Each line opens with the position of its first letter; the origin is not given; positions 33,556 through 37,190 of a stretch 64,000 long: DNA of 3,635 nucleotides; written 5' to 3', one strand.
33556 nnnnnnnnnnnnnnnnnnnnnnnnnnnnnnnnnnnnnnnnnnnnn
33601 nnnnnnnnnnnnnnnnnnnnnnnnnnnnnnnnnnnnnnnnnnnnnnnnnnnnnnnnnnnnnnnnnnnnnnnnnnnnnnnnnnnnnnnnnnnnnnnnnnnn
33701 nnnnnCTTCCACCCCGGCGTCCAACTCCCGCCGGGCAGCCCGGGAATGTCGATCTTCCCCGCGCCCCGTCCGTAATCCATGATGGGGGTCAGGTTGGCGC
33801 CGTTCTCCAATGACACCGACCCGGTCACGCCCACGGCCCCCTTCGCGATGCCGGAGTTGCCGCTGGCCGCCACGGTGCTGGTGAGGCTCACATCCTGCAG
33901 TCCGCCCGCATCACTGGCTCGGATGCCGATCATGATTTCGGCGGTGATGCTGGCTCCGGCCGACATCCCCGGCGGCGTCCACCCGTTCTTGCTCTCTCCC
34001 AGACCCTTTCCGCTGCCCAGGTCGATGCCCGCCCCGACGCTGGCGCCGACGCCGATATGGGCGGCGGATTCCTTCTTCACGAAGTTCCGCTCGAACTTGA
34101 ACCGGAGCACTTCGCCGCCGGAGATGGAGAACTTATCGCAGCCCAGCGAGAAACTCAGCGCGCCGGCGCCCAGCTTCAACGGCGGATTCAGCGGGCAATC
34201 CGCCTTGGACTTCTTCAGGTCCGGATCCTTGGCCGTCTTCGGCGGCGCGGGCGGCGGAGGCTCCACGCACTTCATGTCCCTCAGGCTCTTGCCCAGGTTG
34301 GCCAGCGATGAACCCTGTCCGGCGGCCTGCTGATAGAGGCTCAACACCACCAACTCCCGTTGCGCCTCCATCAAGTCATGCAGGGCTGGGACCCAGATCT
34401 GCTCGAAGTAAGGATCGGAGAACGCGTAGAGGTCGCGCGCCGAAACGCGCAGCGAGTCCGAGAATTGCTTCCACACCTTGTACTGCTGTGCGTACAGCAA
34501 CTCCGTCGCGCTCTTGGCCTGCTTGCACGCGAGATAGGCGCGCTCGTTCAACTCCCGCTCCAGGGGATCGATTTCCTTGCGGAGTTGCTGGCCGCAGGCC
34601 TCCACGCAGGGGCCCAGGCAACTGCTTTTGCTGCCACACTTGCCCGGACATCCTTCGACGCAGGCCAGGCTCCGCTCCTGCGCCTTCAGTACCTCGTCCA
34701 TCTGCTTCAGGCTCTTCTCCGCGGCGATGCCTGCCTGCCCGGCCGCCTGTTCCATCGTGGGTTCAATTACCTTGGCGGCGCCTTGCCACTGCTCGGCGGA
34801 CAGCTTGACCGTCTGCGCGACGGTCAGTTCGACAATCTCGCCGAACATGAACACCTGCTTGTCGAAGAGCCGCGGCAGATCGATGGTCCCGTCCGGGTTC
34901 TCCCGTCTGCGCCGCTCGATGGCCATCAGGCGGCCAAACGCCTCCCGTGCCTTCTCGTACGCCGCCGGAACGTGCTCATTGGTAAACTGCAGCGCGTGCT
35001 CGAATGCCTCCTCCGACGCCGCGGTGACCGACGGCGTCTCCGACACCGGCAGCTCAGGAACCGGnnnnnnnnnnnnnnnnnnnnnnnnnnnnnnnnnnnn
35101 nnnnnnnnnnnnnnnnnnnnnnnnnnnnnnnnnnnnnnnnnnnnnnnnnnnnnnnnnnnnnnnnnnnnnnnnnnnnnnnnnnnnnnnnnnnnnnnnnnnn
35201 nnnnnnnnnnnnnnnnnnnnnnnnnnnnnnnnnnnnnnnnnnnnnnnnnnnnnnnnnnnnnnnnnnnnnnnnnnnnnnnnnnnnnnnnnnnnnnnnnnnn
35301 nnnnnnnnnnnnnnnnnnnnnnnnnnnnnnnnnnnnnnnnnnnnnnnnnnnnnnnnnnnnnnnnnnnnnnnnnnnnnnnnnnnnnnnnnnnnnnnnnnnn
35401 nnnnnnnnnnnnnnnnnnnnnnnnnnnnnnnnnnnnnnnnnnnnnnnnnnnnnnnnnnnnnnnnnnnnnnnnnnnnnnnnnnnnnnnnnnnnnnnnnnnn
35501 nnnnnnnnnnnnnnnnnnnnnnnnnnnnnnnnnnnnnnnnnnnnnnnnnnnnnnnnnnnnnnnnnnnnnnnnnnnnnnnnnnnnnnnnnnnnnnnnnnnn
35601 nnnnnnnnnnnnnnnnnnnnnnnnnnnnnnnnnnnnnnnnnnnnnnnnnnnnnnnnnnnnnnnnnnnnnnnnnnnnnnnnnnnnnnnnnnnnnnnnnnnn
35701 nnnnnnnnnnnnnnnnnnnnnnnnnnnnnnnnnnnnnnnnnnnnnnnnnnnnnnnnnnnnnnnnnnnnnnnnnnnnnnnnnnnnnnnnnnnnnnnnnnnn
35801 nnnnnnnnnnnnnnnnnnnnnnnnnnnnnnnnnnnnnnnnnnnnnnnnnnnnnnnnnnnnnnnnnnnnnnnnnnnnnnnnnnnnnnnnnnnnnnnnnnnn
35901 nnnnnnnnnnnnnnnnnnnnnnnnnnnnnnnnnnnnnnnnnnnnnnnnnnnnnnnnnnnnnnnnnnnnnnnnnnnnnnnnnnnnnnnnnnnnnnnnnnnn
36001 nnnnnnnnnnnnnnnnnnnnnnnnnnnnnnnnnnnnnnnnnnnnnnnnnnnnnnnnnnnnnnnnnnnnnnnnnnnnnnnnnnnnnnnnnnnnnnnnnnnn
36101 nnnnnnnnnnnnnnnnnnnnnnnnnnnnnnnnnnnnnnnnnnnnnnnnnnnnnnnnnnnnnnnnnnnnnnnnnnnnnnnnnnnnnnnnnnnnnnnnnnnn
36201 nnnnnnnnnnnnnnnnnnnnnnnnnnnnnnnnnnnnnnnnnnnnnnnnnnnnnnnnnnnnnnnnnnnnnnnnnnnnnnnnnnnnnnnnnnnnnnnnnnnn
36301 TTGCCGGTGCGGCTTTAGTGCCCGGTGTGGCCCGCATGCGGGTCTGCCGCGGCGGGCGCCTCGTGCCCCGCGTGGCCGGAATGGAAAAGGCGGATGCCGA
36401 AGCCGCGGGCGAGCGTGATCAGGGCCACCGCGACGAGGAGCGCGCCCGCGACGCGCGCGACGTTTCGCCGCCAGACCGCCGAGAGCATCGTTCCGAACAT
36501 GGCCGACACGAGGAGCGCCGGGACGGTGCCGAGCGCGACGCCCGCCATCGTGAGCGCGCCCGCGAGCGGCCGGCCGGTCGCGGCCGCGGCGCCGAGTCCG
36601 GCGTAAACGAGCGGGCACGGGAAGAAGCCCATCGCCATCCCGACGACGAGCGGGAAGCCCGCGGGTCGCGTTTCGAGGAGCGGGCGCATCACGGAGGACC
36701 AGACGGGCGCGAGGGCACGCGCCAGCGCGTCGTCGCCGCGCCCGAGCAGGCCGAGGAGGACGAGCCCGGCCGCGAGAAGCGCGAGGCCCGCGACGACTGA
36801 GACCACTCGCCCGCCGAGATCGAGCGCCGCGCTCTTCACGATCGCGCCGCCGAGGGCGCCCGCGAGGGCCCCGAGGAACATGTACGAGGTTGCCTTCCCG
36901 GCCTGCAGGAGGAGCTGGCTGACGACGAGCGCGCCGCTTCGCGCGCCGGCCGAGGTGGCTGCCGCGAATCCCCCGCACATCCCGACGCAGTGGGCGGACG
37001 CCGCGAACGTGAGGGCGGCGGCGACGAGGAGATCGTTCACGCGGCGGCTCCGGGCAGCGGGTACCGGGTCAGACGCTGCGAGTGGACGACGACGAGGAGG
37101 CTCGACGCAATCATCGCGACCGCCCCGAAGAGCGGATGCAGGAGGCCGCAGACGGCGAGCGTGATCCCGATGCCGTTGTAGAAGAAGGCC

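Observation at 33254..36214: Integrase-less 2.8-kb islet between tRNA-Pro(GGG) and a duplicate of its 3' half, carrying a single 702-aa secreted orphan protein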

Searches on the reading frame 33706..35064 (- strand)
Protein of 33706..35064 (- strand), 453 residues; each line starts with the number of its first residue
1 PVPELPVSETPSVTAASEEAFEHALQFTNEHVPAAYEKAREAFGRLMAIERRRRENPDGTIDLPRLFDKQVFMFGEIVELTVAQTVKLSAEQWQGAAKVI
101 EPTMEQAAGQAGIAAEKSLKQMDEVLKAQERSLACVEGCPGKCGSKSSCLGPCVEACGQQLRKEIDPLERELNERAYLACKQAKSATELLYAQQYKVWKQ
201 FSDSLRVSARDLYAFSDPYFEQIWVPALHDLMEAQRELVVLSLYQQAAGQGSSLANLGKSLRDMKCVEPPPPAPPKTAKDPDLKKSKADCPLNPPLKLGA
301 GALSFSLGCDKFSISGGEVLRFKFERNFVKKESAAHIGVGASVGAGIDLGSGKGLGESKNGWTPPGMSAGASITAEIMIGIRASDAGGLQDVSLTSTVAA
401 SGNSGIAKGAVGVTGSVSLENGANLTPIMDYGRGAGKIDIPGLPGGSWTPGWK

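Call 58: search_protein_families(library=pfam, alignment_id=A3, max_evalue=0.01)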
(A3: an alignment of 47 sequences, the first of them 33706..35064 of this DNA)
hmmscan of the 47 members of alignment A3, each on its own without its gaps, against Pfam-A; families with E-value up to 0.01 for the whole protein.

A. member 1, window:33706-35064:- (453 aa): 0 families

B. families by the number of members that match (of 47 scanned): 26 families (the first 25 are shown)
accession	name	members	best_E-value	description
PF07719.23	TPR_2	32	9.6e-13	Tetratricopeptide repeat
PF13181.12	TPR_8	17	2.1e-12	Tetratricopeptide repeat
PF13424.12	TPR_12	17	9.6e-12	Tetratricopeptide repeat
PF00515.34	TPR_1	17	1.4e-11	Tetratricopeptide repeat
PF13374.12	TPR_10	17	8.3e-09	Tetratricopeptide repeat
PF13432.12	TPR_16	16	4.2e-11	Tetratricopeptide repeat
PF13431.12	TPR_17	15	1.2e-07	Tetratricopeptide repeat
PF14559.12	TPR_19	14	8.7e-06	Tetratricopeptide repeat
PF13176.12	TPR_7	9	1.3e-05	Tetratricopeptide repeat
PF13174.12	TPR_6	8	5e-05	Tetratricopeptide repeat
PF13428.12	TPR_14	7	0.00048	Tetratricopeptide repeat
PF13414.12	TPR_11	6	2.2e-07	TPR repeat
PF13371.12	TPR_9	4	1e-05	Tetratricopeptide repeat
PF07721.20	TPR_4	4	0.00021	Tetratricopeptide repeat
PF13429.12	TPR_15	1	6.1e-06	Tetratricopeptide repeat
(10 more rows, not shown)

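Call 65: predict_structure(alignment_id=A3)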
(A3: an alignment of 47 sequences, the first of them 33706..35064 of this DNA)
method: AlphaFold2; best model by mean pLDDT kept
length: 453 residues; sequences in the alignment: 47
mean_pLDDT: 85.3   pTM: 0.60
mean pLDDT of the five models: 85.3, 83.7, 82.7, 82.7, 80.7
residues with pLDDT >= 90: 253; 70-90: 124; 50-70: 51; < 50: 25
segments of 3 or more residues with pLDDT < 50: 283-286, 349-364
pLDDT, mean of each block of 10 residues (from residue 1): 94 98 98 97 92 78 72 96 94 95 90 93 97 97 93 96 95 94 95 98 97 97 93 97 98 98 96 79 55 77 83 85 89 90 58 41 55 82 87 86 74 80 78 61 56 45
secondary structure, 60 per line:
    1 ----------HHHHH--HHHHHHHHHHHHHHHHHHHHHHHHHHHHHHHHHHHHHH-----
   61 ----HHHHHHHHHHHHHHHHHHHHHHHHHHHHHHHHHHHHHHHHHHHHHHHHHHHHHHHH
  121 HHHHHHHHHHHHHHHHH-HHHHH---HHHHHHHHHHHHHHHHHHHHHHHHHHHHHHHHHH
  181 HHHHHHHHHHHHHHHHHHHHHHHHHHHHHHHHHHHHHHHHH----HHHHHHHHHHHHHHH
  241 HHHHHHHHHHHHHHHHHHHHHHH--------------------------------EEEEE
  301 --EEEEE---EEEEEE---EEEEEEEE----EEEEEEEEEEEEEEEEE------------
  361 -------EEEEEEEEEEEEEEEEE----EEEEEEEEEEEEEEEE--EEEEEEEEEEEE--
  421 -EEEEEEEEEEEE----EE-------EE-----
elements in order: H11-15 H18-55 H65-137 H139-143 H147-221 H226-263 E296-300 E303-307 E311-316 E320-327 E332-348 E368-384 E389-404 E407-418 E422-433
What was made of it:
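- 34276..35034 (-): Helical stalk (aa 260-512): four helices of 38, 73, 75 and 38 residues. They form a long antiparallel hairpin with a four-helix base. AlphaFold model of aa 250-702 with a 47-sequence alignment, pLDDT mostly 90-98 (call 65).
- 33763..34179 (-): C-terminal beta domain (aa 545-683, nine strands, 20% Gly). It follows a Pro-rich linker that carries conserved Cys515 and Cys539; Cys558 lies within the domain. Model, pLDDT 77-90 outside one loop (call 65).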

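Call 67: fold_search(model_id=the predicted structure, library=pdb)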
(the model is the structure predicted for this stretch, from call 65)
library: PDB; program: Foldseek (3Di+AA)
matches with E <= 10: 796; with E <= 0.001: 0
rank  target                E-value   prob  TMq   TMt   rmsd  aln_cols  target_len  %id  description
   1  6ixf_A                7.7e-03  0.99  0.17  0.31  21.6       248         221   10  Crystal structure of SeMet apo SH3BP5 (P41) (released 2019-03-20)
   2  6ixf_B                1.4e-02  0.99  0.18  0.32  19.8       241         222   12  Crystal structure of SeMet apo SH3BP5 (P41) (released 2019-03-20)
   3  6djl_E                1.8e-02  0.98  0.18  0.31  18.5       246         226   11  Crystal structure of the Rab11 GEF SH3BP5 bound to nucleotide free Rab11A (released 2018-09-26)
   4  6ixv_A                1.9e-02  0.96  0.17  0.29  18.6       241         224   12  Crystal structure of SH3BP5-Rab11a (released 2019-03-20)
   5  3zx6_A                2.2e-02  0.98  0.20  0.27  38.1       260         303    9  Structure of Hamp(AF1503)-Tsr fusion - Hamp (A291V) mutant (released 2012-02-29)
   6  6djl_C                2.9e-02  0.95  0.17  0.31  19.8       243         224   13  Crystal structure of the Rab11 GEF SH3BP5 bound to nucleotide free Rab11A (released 2018-09-26)
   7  4tql_B                3.1e-02  0.90  0.19  0.28  14.0       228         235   13  Computationally designed three helix bundle (released 2014-10-15)
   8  9arj_A                3.6e-02  0.28  0.13  0.06  29.7       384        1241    9  CryoEM structure of BoNT-NTNH-OrfX2 complex from Clostridium botulinum E1, major class (released 2025-01-22)
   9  6ixe                  4.2e-02  0.93  0.17  0.31  18.9       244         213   11  Crystal structure of SeMet apo SH3BP5 (I41) (released 2019-03-20)
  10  6ixg_B                4.6e-02  0.92  0.17  0.31  18.9       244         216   10  Crystal structure of native apo SH3BP5 (P41) (released 2019-03-20)
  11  5xg2                  5.3e-02  0.82  0.16  0.27  33.8       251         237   12  Crystal structure of a coiled-coil segment (residues 345-468 and 694-814) of Pyrococcus yayanosii Smc (released 2017-06-07)
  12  2efk                  5.3e-02  0.51  0.14  0.20  40.0       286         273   12  Crystal structure of the EFC domain of Cdc42-interacting protein 4 (released 2007-05-29)
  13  5nnv_B                6.5e-02  0.44  0.13  0.21  30.7       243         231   15  Structure of a Bacillus subtilis Smc coiled coil middle fragment (released 2017-06-21)
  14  6ixv_C                6.8e-02  0.87  0.17  0.31  20.1       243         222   12  Crystal structure of SH3BP5-Rab11a (released 2019-03-20)
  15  3qwe                  6.8e-02  0.57  0.15  0.22  21.7       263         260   14  Crystal structure of the N-terminal domain of the GEM interacting protein (released 2011-03-23)
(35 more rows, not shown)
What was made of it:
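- Among the weak Foldseek hits are MakA (E=0.087) and Tc-toxin chains (call 67).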

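Call 77: fold_search(model_id=the predicted structure, library=viral)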
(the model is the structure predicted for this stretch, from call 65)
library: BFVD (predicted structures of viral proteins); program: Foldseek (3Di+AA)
matches with E <= 10: 799; with E <= 0.001: 4
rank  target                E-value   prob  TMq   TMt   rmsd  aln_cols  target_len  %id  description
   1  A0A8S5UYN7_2          7.6e-05  1.00  0.17  0.10  46.9       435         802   11  Endosialidase chaperone [Siphoviridae sp. ctkKt3]
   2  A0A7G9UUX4            1.7e-04  0.99  0.20  0.11  43.9       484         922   14  (no name in the UniProt tables at hand)
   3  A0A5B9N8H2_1          3.9e-04  0.85  0.11  0.05  43.8       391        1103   12  (no name in the UniProt tables at hand)
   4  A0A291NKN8            7.3e-04  0.66  0.12  0.06  47.4       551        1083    8  Tail fiber protein [Salmonella phage SP01]
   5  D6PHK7                4.8e-03  0.99  0.20  0.26  54.0       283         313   12  (no name in the UniProt tables at hand)
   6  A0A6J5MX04            5.9e-03  0.99  0.21  0.23  15.6       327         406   11  Intramolecular chaperone auto-processing domain containing protein [uncultured Caudovirales phage]
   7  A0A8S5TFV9            5.9e-03  0.98  0.21  0.18  36.5       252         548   13  STRUCTURAL MAINTENANCE OF CHROMOSOMES PROTEIN [Phage sp. ctL4h4]
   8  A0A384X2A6            7.5e-03  0.94  0.16  0.12  41.4       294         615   16  (no name in the UniProt tables at hand)
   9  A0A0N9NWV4            8.7e-03  0.90  0.15  0.08  39.3       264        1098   11  (no name in the UniProt tables at hand)
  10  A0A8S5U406            1.4e-02  0.84  0.15  0.21  43.5       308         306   10  Uncharacterized protein [Podoviridae sp. ctP1X6]
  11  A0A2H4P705            1.6e-02  0.99  0.22  0.14  40.5       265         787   14  GDSL-like lipase [Pseudomonas phage nickie]
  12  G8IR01                1.6e-02  0.85  0.14  0.09  33.1       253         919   12  MuF-like minor capsid protein [Mycobacterium phage Fionnbharth]
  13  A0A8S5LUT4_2          2.0e-02  0.80  0.19  0.13  61.2       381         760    9  Tail protein [Siphoviridae sp. ctMsr1]
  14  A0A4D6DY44            2.0e-02  0.41  0.12  0.19  33.4       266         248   12  Uncharacterized protein [Edwardsiella phage pEt-SU]
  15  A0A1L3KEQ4            2.3e-02  0.84  0.24  0.17  40.2       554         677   10  (no name in the UniProt tables at hand)
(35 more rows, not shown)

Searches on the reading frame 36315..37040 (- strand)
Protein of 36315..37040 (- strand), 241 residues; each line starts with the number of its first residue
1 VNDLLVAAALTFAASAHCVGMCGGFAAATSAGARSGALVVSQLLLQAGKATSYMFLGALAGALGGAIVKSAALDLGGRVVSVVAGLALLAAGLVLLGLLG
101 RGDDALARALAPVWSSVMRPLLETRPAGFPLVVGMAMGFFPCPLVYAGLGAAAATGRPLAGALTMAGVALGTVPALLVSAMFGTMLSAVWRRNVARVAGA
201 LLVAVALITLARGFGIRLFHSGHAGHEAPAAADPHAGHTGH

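Call 22: find_encoding_contigs(protein=window:36315-37040:-, flank=10000, max_places=6)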
Protein window:36315-37040:- (241 aa): no gene with exactly this product is on record in the collection.

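Call 35: search_protein_families(library=pfam, max_evalue=0.001, proteins=[window:36315-37040:-])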
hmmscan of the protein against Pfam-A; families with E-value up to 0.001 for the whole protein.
window:36315-37040:- (241 aa): 1 family
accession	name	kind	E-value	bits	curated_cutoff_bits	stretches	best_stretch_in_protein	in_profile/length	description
PF13386.12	DsbD_2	-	8.5e-35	120.9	24.9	1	7-207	2-198/199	Cytochrome C biogenesis protein transmembrane region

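Call 36: find_related_loci(query=window:36315-37040:-, collection=genome_contigs, flank=10000)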
Query window:36315-37040:- (241 aa) in genome_contigs; peptide patterns used: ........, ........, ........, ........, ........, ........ (x = any residue, [..] = any of these).
599 stretches matched a pattern (row limit reached: there are more); 425 encode a relative of the query (tblastn E <= 1e-3); the best 80 are kept; 80 distinct loci.
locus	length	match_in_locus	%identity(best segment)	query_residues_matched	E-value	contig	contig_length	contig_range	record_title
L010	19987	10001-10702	79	1-234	2e-71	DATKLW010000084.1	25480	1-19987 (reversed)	MAG TPA_asm: Thermoanaerobaculia bacterium isolate SMAG_U14695 k141_3569167, whole genome shotgun sequence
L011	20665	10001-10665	82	1-233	1e-57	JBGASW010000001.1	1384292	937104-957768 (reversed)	MAG: Thermoanaerobaculia bacterium isolate MAG_AAO_H10.96 AAOH10-96_opera_contig_3, whole genome shotgun sequence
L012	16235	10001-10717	41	1-235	5e-31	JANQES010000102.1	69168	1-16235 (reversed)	MAG: Rhodothermales bacterium isolate PL23a_bin.4 k99_3946033, whole genome shotgun sequence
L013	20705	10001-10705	51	1-235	1e-29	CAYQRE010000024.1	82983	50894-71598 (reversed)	MAG TPA_asm: uncultured Thermoanaerobaculia bacterium isolate binchicken_co118_28 genome assembly, contig: NODE_203_leng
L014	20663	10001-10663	39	13-234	3e-27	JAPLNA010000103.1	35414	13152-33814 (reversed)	MAG: Planctomycetota bacterium isolate LacPavin_0419_WC90_MAG_66_8 LacPavin_0419_WC90_scaffold_465349, whole genome shot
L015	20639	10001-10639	36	1-212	9e-27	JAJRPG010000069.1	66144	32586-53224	MAG: Planctomycetota bacterium isolate Dive100_bin1.21 k141_731314, whole genome shotgun sequence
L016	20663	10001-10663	35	1-227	3e-26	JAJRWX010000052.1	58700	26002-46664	MAG: Planctomycetota bacterium isolate Dive96_bin2.90 k141_2251598, whole genome shotgun sequence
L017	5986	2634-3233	39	13-221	3e-26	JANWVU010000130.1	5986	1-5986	MAG: Verrucomicrobiia bacterium isolate SKYG124 NODE_130_length_5986_cov_7.750719, whole genome shotgun sequence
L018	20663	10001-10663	34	1-222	8e-25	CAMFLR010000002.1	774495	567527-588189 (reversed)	MAG: uncultured Isosphaeraceae bacterium isolate SRR12456171_bin.19_metaWRAP_v1.3_MAG genome assembly, contig: ERZ122899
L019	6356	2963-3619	37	15-213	8e-25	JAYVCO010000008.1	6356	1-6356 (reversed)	MAG: Planctomycetia bacterium isolate GL32_Down_metabinner_12 GL32_Down_metabinner_12_7, whole genome shotgun sequence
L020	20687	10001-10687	35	15-241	1e-24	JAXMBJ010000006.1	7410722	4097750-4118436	MAG: Pirellulales bacterium isolate STL-PLA33 C1.16.fa-6, whole genome shotgun sequence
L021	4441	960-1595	40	1-212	1e-24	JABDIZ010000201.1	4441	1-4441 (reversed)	MAG: Rhodothermaceae bacterium isolate SS_bin_10 k127_112004, whole genome shotgun sequence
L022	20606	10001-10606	37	1-201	4e-24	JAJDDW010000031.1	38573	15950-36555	MAG: Phycisphaerae bacterium isolate OFTM182 OFTM182_30, whole genome shotgun sequence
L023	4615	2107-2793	39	15-235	5e-24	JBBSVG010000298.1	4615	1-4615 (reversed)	MAG: Bacteroidota bacterium isolate SVL2_sbin.67 SVL2_sbin.67_k141_120340_length_4615_cov_9.0000, whole genome shotgun s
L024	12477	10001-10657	38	3-223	5e-24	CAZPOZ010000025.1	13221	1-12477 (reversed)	MAG TPA_asm: uncultured Planctomycetales bacterium isolate SRP173033_co1_169 genome assembly, contig: NODE_9913_length_1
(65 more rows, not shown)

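Call 48: search_protein_families(library=pfam, max_evalue=0.001, proteins=[L011:11426-12280:+, L011:12664-13920:-, L011:13968-14450:-, L011:14447-14842:-, L011:15508-16200:+, L011:16208-16669:-, L011:16851-17999:-, L011:17996-18514:-, L011:19236-19616:+, L011:11267-12280:+])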
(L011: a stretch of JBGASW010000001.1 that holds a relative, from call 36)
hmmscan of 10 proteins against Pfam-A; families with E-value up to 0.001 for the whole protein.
L011:11426-12280:+ (284 aa): 1 family
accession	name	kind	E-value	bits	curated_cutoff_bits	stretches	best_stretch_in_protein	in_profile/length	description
PF13289.12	SIR2_2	-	8.5e-08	32.8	24.5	1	98-235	2-110/141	SIR2-like domain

L011:12664-13920:- (418 aa): 2 families
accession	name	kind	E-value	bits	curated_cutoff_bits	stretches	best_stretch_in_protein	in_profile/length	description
PF00589.27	Phage_integrase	-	1.7e-22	80.4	27.1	1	260-397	28-170/172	Phage integrase family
PF24624.1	Int_N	-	0.00025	22.1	27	0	121-175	38-93/100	Phage integrase, N-terminal domain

L011:13968-14450:- (160 aa): 0 families

L011:14447-14842:- (131 aa): 0 families

L011:15508-16200:+ (230 aa): 2 families
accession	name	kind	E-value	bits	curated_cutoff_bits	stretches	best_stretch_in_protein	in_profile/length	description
PF00239.26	Resolvase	-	1.2e-28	100.5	23.3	1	6-153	1-143/145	Resolvase, N terminal domain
PF07508.19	Recombinase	-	0.00012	22.7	21.1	1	187-220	17-50/102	Recombinase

L011:16208-16669:- (153 aa): 3 families
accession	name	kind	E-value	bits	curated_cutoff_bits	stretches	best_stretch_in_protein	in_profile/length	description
PF13936.12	HTH_38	-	0.00024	21.2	27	1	15-43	12-40/44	Helix-turn-helix domain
PF13542.12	HTH_Tnp_ISL3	-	0.00036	20.4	27.4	1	14-42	18-45/51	Helix-turn-helix domain of transposase family ISL3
PF18024.7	HTH_50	-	0.00082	19.5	27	0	14-42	14-42/50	Helix-turn-helix domain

L011:16851-17999:- (382 aa): 2 families
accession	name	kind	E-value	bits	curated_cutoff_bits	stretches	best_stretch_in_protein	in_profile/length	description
PF03796.21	DnaB_C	-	3.4e-09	36.9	27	1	42-278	3-249/255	DnaB-like helicase C terminal domain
PF13481.12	AAA_25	-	1.7e-06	28.3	27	1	40-183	14-165/195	AAA domain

L011:17996-18514:- (172 aa): 0 families

L011:19236-19616:+ (126 aa): 0 families

L011:11267-12280:+ (337 aa): 1 family
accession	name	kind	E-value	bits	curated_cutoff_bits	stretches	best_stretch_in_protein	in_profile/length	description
PF13289.12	SIR2_2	-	1.3e-07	32.2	24.5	1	151-287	2-109/141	SIR2-like domain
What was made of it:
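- The L011 island (11155-20016) carries a Phage_integrase protein (E=1.7e-22), a resolvase, a DnaB_C/AAA_25 protein and a SIR2_2 protein (call 48).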
